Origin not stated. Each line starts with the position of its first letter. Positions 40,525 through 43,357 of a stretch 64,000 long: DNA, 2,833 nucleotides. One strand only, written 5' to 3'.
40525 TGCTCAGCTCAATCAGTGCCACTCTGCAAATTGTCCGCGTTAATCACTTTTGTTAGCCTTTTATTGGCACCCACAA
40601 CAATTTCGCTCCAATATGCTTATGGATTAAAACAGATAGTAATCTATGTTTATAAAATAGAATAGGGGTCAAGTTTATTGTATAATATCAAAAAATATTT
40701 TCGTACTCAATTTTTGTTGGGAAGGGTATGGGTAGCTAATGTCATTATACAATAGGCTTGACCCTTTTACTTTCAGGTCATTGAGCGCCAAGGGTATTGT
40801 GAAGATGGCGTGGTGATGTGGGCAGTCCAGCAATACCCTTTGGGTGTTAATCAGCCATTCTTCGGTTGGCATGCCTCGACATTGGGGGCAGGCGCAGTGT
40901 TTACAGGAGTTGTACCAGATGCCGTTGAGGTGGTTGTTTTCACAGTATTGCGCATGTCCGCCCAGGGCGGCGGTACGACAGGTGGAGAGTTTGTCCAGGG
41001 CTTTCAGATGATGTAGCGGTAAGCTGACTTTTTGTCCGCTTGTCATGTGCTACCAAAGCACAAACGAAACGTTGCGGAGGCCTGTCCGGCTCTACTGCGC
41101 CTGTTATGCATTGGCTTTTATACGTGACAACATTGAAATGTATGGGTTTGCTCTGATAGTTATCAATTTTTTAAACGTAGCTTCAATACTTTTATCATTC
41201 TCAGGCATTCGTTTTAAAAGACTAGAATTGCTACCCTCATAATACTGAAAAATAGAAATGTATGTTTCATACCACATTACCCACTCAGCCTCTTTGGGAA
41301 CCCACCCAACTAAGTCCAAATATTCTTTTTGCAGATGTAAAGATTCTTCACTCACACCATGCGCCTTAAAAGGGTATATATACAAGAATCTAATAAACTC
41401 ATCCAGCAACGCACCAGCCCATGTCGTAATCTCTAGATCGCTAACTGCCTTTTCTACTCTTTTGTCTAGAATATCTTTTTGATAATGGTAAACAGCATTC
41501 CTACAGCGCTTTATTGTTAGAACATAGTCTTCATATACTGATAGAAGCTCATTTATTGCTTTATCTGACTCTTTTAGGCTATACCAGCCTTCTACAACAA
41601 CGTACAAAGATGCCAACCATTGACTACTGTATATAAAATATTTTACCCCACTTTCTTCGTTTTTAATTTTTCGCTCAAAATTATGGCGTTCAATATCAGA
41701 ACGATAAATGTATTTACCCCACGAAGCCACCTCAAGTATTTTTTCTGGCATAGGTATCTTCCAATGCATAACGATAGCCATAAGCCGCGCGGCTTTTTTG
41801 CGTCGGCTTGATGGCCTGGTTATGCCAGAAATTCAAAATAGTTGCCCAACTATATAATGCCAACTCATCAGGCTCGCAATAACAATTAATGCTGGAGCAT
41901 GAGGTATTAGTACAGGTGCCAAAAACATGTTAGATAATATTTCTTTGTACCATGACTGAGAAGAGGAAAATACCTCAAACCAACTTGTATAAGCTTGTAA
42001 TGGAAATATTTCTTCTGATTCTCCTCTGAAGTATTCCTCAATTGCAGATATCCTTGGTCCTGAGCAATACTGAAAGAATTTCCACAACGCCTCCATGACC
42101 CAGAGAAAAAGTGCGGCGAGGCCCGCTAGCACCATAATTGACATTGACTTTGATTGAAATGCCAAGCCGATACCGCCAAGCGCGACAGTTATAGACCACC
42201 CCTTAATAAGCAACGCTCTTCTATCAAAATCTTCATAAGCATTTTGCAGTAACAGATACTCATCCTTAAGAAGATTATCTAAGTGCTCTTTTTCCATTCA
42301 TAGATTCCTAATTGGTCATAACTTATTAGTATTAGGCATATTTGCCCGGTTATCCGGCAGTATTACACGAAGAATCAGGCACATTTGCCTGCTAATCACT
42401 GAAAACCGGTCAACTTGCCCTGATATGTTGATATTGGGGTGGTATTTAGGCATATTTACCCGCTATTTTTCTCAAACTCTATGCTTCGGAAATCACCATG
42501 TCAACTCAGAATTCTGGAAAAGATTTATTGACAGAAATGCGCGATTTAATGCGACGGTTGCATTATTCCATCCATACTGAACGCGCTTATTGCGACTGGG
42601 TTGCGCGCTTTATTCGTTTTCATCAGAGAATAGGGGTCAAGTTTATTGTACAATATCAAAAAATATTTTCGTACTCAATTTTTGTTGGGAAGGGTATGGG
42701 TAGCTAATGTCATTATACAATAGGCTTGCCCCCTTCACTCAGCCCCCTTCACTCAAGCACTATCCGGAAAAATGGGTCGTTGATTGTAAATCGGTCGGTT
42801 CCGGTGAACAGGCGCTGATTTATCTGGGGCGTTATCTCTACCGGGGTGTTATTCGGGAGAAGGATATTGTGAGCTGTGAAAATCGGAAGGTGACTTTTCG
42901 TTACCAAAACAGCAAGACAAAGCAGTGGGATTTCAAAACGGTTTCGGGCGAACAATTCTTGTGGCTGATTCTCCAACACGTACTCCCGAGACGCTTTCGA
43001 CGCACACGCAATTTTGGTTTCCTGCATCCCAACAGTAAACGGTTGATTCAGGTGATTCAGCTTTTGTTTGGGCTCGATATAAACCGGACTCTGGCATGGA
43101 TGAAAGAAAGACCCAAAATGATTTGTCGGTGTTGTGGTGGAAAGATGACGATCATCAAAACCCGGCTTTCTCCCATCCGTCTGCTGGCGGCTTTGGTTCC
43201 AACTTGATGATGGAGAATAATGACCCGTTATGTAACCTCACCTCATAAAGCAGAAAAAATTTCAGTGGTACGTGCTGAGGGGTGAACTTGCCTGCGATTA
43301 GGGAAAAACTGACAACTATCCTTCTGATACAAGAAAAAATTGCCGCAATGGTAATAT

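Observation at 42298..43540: A second, decayed integron platform inside the array: duplicated attI plus the first 43 codons of intI, cut off by a 110-bp element and IS91 remnants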

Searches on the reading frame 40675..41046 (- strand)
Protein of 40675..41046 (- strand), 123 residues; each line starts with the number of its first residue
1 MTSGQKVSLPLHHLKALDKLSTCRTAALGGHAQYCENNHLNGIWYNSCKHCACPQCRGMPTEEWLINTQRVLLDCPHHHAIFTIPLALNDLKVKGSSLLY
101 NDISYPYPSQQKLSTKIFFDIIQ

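Call 9: search_protein_families(library=pfam, proteins=[window:40675-41046:-], max_evalue=0.01)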
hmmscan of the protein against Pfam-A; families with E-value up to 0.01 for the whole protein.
window:40675-41046:- (123 aa): 1 family
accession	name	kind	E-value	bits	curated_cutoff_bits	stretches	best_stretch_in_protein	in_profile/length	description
PF14319.11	Zn_Tnp_IS91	-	7.9e-21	74.3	26.3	1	7-84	13-90/90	Transposase zinc-binding domain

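Call 10: search_protein_families(library=ncbifam, proteins=[window:40675-41046:-], max_evalue=0.01)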
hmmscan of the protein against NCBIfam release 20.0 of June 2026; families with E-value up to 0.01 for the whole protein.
window:40675-41046:- (123 aa): 1 family
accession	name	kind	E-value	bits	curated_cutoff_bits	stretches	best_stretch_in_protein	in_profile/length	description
NF033538.2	transpos_IS91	equivalog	2.5e-28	99.1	125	1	6-101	16-111/356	IS91 family transposase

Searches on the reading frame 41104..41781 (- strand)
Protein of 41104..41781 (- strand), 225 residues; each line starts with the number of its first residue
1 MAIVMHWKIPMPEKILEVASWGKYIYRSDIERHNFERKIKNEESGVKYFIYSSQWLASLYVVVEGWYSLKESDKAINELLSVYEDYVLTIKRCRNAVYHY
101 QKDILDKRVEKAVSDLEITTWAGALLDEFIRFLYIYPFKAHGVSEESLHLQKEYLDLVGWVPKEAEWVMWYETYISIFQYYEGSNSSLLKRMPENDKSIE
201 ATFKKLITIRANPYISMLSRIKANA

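Call 9: search_protein_families(library=pfam, proteins=[window:41104-41781:-], max_evalue=0.01)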
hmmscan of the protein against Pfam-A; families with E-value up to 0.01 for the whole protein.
window:41104-41781:- (225 aa): 0 families

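Call 34: find_encoding_contigs(protein=window:41104-41781:-, flank=10000, max_places=10)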
Protein window:41104-41781:- (225 aa): 6 contigs read that carry it; 4 places shown.
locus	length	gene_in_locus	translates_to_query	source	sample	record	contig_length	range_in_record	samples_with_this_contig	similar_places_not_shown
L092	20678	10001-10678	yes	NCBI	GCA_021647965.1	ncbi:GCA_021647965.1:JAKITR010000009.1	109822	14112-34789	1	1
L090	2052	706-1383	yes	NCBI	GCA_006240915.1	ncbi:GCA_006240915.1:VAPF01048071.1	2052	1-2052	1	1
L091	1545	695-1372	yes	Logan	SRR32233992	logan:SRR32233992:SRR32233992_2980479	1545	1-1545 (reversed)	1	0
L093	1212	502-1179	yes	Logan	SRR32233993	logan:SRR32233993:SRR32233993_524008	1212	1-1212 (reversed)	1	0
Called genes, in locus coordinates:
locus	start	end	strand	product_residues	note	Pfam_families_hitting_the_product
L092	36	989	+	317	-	PF11356:T2SSC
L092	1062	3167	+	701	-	PF21305:type_II_gspD_N0, PF03958:Secretin_N, PF00263:Secretin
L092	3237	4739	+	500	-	PF22341:GSPE_N1E, PF00437:T2SSE, PF25199:nSTAND_NTPase5 (weak), PF13401:AAA_22 (weak)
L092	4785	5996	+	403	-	PF28597:T2SSF_N, PF00482:T2SSF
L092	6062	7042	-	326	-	PF13495:Phage_int_SAM_4, PF00589:Phage_integrase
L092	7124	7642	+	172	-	-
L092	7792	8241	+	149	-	-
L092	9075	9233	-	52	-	PF13495:Phage_int_SAM_4 (weak)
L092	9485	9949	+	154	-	-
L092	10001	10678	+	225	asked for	-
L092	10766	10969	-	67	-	-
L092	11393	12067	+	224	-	-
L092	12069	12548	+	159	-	-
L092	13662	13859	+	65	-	PF09957:VapB_antitoxin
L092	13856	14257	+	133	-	PF01850:PIN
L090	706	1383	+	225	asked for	-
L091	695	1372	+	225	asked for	-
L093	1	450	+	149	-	?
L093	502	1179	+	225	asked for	-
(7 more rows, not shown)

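Call 65: search_protein_families(library=padloc, proteins=[window:41104-41781:-], max_evalue=0.01)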
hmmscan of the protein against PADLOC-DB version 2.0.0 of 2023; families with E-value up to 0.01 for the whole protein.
window:41104-41781:- (225 aa): 0 families

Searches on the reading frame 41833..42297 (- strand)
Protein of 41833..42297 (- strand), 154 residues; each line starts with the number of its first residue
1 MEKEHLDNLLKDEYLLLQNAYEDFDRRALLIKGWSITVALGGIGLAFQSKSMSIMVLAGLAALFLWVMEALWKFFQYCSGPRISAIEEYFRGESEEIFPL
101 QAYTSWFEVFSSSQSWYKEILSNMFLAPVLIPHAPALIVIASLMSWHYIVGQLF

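Call 9: search_protein_families(library=pfam, proteins=[window:41833-42297:-], max_evalue=0.01)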
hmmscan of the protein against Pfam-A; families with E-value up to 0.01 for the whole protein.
window:41833-42297:- (154 aa): 0 families

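Call 33: find_encoding_contigs(protein=window:41833-42297:-, flank=10000, max_places=10)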
Protein window:41833-42297:- (154 aa): 5 contigs read that carry it; 3 places shown.
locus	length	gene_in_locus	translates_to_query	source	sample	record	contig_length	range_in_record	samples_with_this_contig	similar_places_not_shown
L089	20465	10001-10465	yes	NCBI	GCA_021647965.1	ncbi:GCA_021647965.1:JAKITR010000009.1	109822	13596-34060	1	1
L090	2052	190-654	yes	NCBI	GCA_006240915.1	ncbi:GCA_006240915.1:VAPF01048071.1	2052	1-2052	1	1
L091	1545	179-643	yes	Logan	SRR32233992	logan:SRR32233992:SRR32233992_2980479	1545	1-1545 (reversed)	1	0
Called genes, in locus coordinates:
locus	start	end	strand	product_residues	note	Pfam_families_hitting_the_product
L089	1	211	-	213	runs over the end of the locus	PF07603:Lcl_C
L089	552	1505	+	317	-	PF11356:T2SSC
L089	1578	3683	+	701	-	PF21305:type_II_gspD_N0, PF03958:Secretin_N, PF00263:Secretin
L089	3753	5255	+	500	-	PF22341:GSPE_N1E, PF00437:T2SSE, PF25199:nSTAND_NTPase5 (weak), PF13401:AAA_22 (weak)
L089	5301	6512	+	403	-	PF28597:T2SSF_N, PF00482:T2SSF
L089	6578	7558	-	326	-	PF13495:Phage_int_SAM_4, PF00589:Phage_integrase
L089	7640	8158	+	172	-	-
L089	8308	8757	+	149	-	-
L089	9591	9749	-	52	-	PF13495:Phage_int_SAM_4 (weak)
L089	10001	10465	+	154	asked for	-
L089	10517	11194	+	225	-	-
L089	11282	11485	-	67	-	-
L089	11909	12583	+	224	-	-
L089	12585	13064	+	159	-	-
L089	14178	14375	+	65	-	PF09957:VapB_antitoxin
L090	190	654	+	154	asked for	-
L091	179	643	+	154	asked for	-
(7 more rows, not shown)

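Call 65: search_protein_families(library=padloc, proteins=[window:41833-42297:-], max_evalue=0.01)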
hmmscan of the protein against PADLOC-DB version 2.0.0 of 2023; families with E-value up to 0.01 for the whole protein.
window:41833-42297:- (154 aa): 2 families
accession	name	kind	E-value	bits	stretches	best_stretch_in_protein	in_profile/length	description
PDLC04686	PDC-M50A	-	0.0001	20.6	1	14-71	9-66/134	-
PDLC04685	PDC-M50A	-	0.00016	19.9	1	16-72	11-68/130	-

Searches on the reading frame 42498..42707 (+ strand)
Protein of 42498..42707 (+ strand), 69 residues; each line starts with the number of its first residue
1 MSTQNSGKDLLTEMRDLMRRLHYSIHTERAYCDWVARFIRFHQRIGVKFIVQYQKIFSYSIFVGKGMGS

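Call 9: search_protein_families(library=pfam, proteins=[window:42498-42707:+], max_evalue=0.01)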
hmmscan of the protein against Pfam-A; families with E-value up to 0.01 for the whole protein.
window:42498-42707:+ (69 aa): 1 family
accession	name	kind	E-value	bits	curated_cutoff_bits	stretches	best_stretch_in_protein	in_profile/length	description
PF13495.12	Phage_int_SAM_4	-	2.4e-08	34.7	27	1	10-44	1-35/85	Phage integrase, N-terminal SAM-like domain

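Call 12: find_encoding_contigs(protein=window:42498-42707:+, flank=10000, max_places=10)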
Protein window:42498-42707:+ (69 aa): 1 contig read that carries it; 1 place shown.
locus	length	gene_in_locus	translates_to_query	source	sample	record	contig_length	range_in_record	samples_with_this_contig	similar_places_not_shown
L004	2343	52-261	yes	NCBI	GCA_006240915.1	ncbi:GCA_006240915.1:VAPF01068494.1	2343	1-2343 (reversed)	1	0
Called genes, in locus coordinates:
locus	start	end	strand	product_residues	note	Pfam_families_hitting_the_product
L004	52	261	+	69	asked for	PF13495:Phage_int_SAM_4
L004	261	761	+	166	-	PF04986:Y2_Tnp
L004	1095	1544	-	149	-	-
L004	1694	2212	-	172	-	-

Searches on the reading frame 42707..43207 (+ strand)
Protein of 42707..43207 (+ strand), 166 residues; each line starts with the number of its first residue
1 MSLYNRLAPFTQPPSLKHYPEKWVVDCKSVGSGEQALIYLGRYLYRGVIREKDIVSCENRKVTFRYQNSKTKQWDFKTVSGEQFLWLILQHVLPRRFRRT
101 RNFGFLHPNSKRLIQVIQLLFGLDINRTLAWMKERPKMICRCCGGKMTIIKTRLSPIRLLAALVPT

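Call 9: search_protein_families(library=pfam, proteins=[window:42707-43207:+], max_evalue=0.01)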
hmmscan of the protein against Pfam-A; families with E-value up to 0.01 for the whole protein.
window:42707-43207:+ (166 aa): 1 family
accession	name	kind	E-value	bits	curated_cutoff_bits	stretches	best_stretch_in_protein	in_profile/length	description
PF04986.18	Y2_Tnp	-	8.3e-28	98.1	20.9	1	17-110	86-179/183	Putative transposase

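Call 10: search_protein_families(library=ncbifam, proteins=[window:42707-43207:+], max_evalue=0.01)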
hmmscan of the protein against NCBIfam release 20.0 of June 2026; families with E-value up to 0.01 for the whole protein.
window:42707-43207:+ (166 aa): 1 family
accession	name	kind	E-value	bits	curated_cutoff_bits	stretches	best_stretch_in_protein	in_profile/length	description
NF033538.2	transpos_IS91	equivalog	8.1e-37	127.1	125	1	17-145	216-355/356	IS91 family transposase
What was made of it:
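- Checked: IS91 fragment: 42740-43207 encodes IS91-family positions 216-355 of 356 (call 10).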
